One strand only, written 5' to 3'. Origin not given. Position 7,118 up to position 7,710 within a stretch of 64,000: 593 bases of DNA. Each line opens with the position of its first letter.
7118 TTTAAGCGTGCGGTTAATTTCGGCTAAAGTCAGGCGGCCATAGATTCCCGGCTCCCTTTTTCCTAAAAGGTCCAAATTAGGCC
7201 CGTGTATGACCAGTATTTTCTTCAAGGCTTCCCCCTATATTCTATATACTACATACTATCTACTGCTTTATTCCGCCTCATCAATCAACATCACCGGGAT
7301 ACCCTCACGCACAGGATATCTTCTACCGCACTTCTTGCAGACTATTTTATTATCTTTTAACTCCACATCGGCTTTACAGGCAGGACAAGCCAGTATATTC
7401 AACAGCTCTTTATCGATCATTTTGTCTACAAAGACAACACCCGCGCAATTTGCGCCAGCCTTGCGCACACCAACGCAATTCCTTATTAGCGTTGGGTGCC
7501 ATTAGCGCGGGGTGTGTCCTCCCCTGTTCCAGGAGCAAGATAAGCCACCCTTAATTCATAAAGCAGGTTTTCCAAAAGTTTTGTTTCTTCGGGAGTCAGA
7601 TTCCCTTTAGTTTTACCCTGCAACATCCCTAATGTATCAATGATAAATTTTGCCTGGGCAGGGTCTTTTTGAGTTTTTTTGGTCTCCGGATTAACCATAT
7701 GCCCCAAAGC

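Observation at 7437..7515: Family of 79-bp REP-like palindromic elements (4 copies, two 100% identical), one fused into the 3' end of a gene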

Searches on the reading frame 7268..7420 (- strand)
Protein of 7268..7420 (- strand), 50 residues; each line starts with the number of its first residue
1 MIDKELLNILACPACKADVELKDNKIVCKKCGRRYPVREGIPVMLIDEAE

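Call 59: search_protein_families(library=pfam, proteins=[window:7268-7420:-])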
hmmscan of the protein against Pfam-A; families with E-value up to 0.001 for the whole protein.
window:7268-7420:- (50 aa): 4 families
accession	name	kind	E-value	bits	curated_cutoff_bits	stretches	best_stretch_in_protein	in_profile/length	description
PF03966.22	Trm112p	-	2.2e-13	50.3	22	1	3-40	1-40/40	Trm112p-like protein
PF13248.11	Zn_ribbon_3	-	0.00011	22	27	1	11-32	4-23/26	zinc-ribbon domain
PF21344.3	Zn_ribbon_LysW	-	0.0007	19.6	27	1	11-37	2-33/46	Alpha-aminoadipate carrier protein LysW-like, globular domain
PF18912.6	DZR_2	-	0.0008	19.6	27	1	11-35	23-46/56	Double zinc ribbon domain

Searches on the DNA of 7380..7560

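Call 15: search_rna_families(source=window, start=7380, end=7560, threshold=evalue, max_evalue=10, show_alignments=3)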
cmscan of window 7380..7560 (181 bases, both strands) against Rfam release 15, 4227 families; matches with E-value up to 10: 2.
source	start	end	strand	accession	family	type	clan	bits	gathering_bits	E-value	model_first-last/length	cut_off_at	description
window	7454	7519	+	RF03502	mir-1914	Gene; miRNA;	-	15.9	86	2.7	8-75/80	no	mir-1914 microRNA precursor family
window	7406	7511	-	RF01084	TLS-PK3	Cis-reg;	-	11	80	4.1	1-129/129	no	Pseudoknot of tRNA-like structure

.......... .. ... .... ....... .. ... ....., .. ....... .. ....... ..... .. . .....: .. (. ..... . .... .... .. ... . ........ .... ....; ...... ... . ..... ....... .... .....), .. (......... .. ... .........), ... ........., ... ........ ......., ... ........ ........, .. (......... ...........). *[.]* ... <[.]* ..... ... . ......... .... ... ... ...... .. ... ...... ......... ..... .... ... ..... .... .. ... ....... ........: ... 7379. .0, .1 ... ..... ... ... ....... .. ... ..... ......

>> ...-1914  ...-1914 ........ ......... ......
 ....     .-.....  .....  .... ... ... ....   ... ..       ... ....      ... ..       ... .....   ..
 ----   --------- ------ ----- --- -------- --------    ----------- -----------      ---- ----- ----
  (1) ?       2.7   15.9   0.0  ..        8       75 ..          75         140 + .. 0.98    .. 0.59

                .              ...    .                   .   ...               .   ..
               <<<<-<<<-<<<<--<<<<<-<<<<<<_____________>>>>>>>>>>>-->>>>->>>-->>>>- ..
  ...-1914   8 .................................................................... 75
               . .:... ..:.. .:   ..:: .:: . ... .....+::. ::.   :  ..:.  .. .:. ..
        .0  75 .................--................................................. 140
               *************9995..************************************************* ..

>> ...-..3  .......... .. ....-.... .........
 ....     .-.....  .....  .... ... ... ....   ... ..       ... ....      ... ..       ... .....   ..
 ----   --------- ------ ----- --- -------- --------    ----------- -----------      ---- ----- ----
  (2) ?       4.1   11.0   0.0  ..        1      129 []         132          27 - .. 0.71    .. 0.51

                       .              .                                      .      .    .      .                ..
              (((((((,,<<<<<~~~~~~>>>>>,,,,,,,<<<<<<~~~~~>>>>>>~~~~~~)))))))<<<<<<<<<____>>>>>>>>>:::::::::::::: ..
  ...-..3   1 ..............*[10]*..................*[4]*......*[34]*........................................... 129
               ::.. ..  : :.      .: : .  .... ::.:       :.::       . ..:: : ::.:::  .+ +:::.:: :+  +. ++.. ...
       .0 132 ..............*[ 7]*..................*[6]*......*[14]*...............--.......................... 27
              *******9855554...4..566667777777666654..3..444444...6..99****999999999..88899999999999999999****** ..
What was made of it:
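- On Any Rfam 15 RNA family: A permissive scan of the element gave only E>2 noise (call 15).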
